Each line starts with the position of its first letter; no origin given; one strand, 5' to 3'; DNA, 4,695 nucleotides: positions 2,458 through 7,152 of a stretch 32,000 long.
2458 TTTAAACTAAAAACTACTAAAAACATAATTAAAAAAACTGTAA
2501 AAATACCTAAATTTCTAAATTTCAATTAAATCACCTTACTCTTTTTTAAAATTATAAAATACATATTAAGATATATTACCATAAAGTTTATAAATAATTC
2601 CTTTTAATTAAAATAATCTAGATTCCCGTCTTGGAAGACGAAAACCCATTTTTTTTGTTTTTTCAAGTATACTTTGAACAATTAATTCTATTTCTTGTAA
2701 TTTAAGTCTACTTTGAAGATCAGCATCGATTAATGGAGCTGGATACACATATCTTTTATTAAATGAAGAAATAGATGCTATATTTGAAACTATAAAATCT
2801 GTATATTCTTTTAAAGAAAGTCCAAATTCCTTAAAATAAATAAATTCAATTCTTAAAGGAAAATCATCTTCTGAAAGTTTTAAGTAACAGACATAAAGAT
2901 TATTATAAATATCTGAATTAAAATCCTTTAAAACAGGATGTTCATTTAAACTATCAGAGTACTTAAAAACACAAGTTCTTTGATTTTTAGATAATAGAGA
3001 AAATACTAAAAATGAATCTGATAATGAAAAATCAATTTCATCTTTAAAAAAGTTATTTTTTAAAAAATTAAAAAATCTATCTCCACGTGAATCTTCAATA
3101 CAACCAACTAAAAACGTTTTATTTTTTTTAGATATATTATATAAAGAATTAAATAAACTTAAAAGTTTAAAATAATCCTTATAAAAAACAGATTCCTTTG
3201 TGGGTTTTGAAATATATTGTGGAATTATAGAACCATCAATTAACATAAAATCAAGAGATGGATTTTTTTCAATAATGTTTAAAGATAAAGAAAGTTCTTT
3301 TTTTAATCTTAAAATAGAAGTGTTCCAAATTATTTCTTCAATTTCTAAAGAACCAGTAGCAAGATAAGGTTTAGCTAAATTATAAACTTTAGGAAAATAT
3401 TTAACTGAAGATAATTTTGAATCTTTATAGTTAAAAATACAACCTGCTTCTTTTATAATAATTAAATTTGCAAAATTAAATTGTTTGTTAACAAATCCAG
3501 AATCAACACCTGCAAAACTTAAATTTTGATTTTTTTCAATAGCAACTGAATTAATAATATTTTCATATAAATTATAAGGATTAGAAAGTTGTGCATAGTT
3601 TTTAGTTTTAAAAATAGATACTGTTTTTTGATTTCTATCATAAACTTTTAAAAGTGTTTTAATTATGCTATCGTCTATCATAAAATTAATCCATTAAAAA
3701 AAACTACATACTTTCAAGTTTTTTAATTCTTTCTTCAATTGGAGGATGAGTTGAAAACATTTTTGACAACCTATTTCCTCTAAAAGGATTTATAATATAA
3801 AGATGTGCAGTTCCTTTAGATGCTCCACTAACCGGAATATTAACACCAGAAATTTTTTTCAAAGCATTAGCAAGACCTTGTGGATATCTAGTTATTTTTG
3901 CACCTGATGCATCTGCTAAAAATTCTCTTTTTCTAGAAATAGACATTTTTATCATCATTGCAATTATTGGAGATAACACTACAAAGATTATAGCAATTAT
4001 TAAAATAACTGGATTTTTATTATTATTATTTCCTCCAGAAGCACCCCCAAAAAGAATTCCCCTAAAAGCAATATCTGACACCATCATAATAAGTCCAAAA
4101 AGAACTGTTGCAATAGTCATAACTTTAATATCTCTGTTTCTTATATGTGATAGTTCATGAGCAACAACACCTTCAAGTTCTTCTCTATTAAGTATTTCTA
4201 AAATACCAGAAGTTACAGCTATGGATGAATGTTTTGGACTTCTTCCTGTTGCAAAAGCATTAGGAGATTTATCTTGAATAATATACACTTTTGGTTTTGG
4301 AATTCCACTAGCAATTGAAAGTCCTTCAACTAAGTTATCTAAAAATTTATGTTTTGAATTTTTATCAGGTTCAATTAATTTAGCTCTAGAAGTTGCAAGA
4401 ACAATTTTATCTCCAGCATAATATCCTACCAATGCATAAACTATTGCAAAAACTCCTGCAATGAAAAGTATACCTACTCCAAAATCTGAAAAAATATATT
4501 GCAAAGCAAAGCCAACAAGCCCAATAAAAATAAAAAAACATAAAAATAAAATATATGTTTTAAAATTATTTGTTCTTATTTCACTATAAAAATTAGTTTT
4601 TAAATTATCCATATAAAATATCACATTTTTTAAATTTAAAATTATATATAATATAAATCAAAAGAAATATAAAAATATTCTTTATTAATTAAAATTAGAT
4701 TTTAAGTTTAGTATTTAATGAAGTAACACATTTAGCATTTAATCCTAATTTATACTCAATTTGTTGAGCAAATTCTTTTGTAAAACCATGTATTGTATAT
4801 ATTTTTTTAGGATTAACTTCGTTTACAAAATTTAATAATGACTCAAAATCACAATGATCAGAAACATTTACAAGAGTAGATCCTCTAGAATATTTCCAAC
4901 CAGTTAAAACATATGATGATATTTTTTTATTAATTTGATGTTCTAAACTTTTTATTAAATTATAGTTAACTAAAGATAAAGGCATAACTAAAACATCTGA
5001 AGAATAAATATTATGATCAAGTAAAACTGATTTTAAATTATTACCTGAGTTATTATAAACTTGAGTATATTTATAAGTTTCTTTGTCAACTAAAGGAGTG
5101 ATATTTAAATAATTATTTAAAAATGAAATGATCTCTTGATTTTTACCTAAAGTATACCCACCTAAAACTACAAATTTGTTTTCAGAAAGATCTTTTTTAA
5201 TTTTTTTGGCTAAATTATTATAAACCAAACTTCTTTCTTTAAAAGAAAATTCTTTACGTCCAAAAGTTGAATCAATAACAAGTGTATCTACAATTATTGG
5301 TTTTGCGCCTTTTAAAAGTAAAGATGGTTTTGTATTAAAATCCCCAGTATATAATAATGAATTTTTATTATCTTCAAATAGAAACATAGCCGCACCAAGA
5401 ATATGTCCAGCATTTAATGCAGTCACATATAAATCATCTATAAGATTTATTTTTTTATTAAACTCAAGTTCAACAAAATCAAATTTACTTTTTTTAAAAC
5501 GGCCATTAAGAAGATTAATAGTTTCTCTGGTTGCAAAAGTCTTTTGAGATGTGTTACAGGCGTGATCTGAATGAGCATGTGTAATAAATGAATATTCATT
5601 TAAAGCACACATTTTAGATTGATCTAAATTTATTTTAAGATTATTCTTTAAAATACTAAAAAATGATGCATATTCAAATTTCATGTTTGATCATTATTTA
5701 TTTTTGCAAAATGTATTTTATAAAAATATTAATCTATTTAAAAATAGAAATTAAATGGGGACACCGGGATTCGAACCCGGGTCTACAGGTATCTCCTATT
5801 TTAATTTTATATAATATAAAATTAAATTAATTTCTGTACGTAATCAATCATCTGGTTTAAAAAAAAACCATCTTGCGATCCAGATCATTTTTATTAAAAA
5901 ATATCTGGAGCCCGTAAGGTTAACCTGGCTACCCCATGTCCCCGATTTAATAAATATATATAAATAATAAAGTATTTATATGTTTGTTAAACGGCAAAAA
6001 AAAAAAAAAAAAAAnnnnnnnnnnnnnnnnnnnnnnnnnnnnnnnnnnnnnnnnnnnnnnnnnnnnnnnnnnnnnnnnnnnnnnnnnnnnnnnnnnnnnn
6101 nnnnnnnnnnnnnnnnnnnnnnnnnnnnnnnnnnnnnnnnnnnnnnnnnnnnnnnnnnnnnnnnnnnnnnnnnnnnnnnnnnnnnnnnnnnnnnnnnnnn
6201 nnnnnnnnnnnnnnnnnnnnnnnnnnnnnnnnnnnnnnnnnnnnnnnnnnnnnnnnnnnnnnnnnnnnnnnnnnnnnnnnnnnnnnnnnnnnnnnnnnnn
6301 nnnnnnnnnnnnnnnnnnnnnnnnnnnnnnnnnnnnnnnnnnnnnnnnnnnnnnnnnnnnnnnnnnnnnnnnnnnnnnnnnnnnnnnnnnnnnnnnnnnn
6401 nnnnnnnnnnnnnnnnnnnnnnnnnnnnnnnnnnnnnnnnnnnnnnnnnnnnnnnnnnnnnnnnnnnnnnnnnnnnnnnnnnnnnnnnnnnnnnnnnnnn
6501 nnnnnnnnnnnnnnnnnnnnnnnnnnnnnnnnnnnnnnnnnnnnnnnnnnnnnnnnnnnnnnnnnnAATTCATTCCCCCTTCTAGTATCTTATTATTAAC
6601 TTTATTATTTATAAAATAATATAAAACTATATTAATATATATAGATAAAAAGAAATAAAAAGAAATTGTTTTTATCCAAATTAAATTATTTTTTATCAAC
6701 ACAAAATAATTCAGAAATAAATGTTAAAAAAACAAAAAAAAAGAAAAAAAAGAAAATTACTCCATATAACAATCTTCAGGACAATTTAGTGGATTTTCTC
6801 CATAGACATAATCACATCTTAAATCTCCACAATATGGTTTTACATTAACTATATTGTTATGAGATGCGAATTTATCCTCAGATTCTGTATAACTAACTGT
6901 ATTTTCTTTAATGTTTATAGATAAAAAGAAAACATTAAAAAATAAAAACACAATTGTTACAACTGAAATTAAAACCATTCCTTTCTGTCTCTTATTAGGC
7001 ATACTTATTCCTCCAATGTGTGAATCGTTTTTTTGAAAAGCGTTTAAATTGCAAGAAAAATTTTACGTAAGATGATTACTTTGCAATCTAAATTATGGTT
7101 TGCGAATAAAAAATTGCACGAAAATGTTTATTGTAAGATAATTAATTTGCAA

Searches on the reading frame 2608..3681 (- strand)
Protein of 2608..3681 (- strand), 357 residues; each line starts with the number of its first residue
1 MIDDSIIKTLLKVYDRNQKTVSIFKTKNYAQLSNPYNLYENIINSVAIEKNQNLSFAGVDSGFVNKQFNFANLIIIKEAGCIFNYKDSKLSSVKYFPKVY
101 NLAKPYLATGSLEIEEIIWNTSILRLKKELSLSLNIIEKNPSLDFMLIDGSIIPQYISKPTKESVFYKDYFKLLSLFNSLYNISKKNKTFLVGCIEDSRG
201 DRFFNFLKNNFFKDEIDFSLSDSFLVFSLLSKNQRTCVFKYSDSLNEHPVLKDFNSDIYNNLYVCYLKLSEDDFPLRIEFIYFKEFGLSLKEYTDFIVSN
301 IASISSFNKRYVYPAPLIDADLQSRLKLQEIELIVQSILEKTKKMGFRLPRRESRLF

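Call 19: search_protein_families(library=pfam, proteins=[window:2608-3681:-], max_evalue=0.001)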
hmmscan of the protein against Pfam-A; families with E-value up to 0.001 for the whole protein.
window:2608-3681:- (357 aa): 1 family
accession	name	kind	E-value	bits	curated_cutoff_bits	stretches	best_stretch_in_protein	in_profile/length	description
PF09376.16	NurA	-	8.7e-10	38.9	21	1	55-286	2-223/254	NurA domain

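Call 58: find_homologous_proteins(query=window:2608-3681:-, max_evalue=0.00001)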
Query window:2608-3681:- (357 aa): 96 proteins with E <= 0.00001 among 3799 candidates.
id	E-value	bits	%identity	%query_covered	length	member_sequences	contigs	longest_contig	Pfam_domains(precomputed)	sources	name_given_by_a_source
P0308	8.0e-226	767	100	100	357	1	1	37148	PF09376.17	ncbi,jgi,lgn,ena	-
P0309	8.2e-220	747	97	100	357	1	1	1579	PF09376.17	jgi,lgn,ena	-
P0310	3.4e-200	682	88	100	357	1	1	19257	PF09376.17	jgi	-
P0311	2.9e-173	594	76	100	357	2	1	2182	PF09376.17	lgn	-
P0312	5.2e-173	593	76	100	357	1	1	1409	PF09376.17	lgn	-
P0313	1.1e-172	592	74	100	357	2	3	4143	PF09376.17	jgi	jgi:hypothetical protein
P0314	1.4e-171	588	74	100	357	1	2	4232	PF09376.17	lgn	-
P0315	2.2e-171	588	74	100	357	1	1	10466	PF09376.17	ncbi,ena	-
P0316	1.3e-169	582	74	100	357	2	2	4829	PF09376.17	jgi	jgi:hypothetical protein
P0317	3.3e-167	574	73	100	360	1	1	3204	PF09376.17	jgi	jgi:hypothetical protein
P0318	3.5e-167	574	75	100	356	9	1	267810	PF09376.17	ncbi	-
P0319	3.8e-167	574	74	100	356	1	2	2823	PF09376.17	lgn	-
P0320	1.4e-162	559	72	100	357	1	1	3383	PF09376.17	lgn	-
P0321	2.2e-160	552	71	100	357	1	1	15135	PF09376.17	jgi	-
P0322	4.9e-146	504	64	100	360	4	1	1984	PF09376.17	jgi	-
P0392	2.6e-51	193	38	86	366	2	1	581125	PF09376.17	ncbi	ncbi:MAG: DNA double-strand break repair nuclease NurA [Candidatus Diapherotrites archaeon]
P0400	4.2e-33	133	31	86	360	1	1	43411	PF09376.17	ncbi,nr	ncbi:MAG: DNA double-strand break repair nuclease NurA [Candidatus Aenigmarchaeota archaeon]|nr:DNA 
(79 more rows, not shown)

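Call 59: find_encoding_contigs(protein=P0392, flank=6000, max_places=1)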
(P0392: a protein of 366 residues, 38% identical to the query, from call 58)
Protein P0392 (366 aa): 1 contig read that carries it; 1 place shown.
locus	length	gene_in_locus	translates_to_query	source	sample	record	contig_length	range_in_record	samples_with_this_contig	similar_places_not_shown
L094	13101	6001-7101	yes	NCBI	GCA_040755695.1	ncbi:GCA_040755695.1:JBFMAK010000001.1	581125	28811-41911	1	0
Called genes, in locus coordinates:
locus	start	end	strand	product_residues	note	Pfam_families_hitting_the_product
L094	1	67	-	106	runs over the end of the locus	-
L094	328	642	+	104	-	PF01022:HTH_5, PF12802:MarR_2 (weak), PF12840:HTH_20, PF13412:HTH_24 (weak)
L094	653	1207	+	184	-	-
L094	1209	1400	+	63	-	-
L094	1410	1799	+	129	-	PF03625:DUF302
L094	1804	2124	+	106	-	-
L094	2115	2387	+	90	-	PF00085:Thioredoxin, PF13098:Thioredoxin_2 (weak)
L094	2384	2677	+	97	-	PF00462:Glutaredoxin, PF13192:Thioredoxin_3 (weak)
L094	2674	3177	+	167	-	PF01209:Ubie_methyltran (weak), PF13489:Methyltransf_23, PF13847:Methyltransf_31, PF08241:Methyltransf_11, PF08242:Methyltransf_12, PF13649:Methyltransf_25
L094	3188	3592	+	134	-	PF02629:CoA_binding (weak), PF13380:CoA_binding_2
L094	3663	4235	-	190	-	PF07187:DUF1405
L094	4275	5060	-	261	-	-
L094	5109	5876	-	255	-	PF08241:Methyltransf_11, PF13649:Methyltransf_25, PF13847:Methyltransf_31, PF08242:Methyltransf_12 (weak)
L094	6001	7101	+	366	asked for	PF09376:NurA (weak)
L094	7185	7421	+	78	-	-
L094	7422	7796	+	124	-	PF01850:PIN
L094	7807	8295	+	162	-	-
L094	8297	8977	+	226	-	PF00702:Hydrolase, PF13419:HAD_2, PF13242:Hydrolase_like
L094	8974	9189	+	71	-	-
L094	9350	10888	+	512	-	PF01935:DUF87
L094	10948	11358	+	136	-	-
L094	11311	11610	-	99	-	PF05591:T6SS_VipA (weak)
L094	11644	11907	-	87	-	PF17723:RHH_8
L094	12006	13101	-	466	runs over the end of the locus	PF04055:Radical_SAM, PF13353:Fer4_12 (weak), PF13186:SPASM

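Call 60: find_encoding_contigs(protein=P0400, flank=6000, max_places=1)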
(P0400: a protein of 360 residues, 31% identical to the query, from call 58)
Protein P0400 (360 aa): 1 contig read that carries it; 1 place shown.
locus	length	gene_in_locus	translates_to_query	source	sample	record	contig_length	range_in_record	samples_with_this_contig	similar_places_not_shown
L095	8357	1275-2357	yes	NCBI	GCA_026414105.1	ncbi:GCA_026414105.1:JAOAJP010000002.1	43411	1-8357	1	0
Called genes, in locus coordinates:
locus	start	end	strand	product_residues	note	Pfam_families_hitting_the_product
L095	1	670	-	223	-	PF00589:Phage_integrase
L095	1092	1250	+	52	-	PF03911:Sec61_beta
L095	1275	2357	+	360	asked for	PF09376:NurA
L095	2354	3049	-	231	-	-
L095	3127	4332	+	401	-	PF07431:DUF1512, PF23542:DUF1512_C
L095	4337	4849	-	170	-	PF14512:TM1586_NiRdase (faint), PF00881:Nitroreductase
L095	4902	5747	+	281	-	-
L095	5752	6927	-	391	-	PF02163:Peptidase_M50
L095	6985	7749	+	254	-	PF00350:Dynamin_N (faint), PF03193:RsgA_GTPase (weak), PF02421:FeoB_N (faint), PF01926:MMR_HSR1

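Call 63: search_protein_families(library=ncbifam, proteins=[L094:9350-10888:+], max_evalue=0.001)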
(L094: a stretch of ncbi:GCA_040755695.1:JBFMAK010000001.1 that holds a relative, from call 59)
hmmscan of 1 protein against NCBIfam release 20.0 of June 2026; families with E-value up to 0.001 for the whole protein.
L094:9350-10888:+ (512 aa): 6 families
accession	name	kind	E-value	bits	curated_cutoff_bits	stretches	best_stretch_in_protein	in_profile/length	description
NF040937.1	HerA_Thermprot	equivalog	9.9e-45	152.8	800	2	312-477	295-462/487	DNA double-strand break repair helicase HerA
NF040819.1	helicase_HerA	equivalog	6.1e-42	143.9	970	2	359-485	400-523/561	DNA double-strand break repair helicase HerA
NF042944.1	HerA_antiphage_2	equivalog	9.6e-38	130.3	850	2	362-480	428-546/576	anti-phage-associated helicase HerA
NF042943.1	HerA_antiphage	equivalog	1.2e-37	129.8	800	2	346-480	419-553/566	anti-phage-associated helicase HerA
NF053655.1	CedD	equivalog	2.1e-28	99.3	600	1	133-477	197-526/527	DNA-translocating ATPase CedD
NF033849.1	ser_rich_anae_1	subfamily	7.3e-12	43.5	650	1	307-437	957-1098/1163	serine-rich protein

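Call 64: search_solved_structures(query=L094:9350-10888:+, max_evalue=0.001)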
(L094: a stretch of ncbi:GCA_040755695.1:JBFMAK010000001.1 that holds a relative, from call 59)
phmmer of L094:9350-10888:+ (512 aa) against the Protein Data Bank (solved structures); distinct sequences matched with E-value up to 0.001: 9.
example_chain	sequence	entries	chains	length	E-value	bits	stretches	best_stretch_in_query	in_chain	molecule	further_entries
9x1l_A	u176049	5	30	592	5.7e-34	121.1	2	359-488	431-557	DNA helicase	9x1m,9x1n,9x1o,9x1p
9c1m_M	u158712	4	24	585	3.2e-33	118.6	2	354-477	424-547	ATP-binding protein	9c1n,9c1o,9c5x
4d2i_A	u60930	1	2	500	3.6e-31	111.9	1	24-476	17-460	HERA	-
8wiv_A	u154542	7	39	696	4.9e-29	104.8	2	361-472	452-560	Helicase HerA central domain-containing protein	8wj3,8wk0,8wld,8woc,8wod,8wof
8xau_A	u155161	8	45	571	4.8e-25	91.7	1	357-478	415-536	ATP-binding protein | HerA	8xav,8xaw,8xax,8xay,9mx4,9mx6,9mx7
8yho_A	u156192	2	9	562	1.1e-22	83.9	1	363-481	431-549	DUF87 domain-containing protein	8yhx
8ziq_M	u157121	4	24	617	1.4e-22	83.5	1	361-471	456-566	HerA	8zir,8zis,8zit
8j4u_M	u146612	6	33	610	4.8e-22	81.8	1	347-479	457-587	Nucleoside triphosphate hydrolase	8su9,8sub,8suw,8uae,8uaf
8wet_A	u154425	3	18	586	1.3e-06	30.9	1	345-438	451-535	TdpA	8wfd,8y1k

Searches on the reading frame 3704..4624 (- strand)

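Call 19: search_protein_families(library=pfam, proteins=[window:3704-4624:-], max_evalue=0.001)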
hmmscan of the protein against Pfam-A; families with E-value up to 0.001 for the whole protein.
window:3704-4624:- (306 aa): 2 families
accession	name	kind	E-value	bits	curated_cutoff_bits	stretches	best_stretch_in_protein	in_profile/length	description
PF01435.24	Peptidase_M48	-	9.7e-35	120.5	20.3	1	93-305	5-184/186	Peptidase family M48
PF05569.17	Peptidase_M56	-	8.2e-05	22.4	31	1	132-175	175-218/296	BlaR1 peptidase M56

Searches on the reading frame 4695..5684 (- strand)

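Call 19: search_protein_families(library=pfam, proteins=[window:4695-5684:-], max_evalue=0.001)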
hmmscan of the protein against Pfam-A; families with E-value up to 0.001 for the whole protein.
window:4695-5684:- (329 aa): 3 families
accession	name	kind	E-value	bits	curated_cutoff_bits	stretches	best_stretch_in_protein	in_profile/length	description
PF16661.11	Lactamase_B_6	-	6.6e-07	29.3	27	1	68-128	110-174/193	Metallo-beta-lactamase superfamily domain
PF07521.17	RMMBL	-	3.7e-06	27.3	21.6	1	274-317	14-60/63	Zn-dependent metallo-hydrolase RNA specificity domain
PF12706.13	Lactamase_B_2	-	8.6e-05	22.7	27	1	33-144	35-169/200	Beta-lactamase superfamily domain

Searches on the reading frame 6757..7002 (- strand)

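Call 99: search_protein_families(library=pfam, proteins=[window:6757-7002:-], max_evalue=0.01)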
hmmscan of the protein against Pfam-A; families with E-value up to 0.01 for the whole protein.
window:6757-7002:- (81 aa): 1 family
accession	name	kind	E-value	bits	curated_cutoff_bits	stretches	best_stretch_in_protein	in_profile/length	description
PF09501.15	Bac_small_YrzI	-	0.0023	18.5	23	1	22-42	3-21/45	Probable sporulation protein (Bac_small_yrzI)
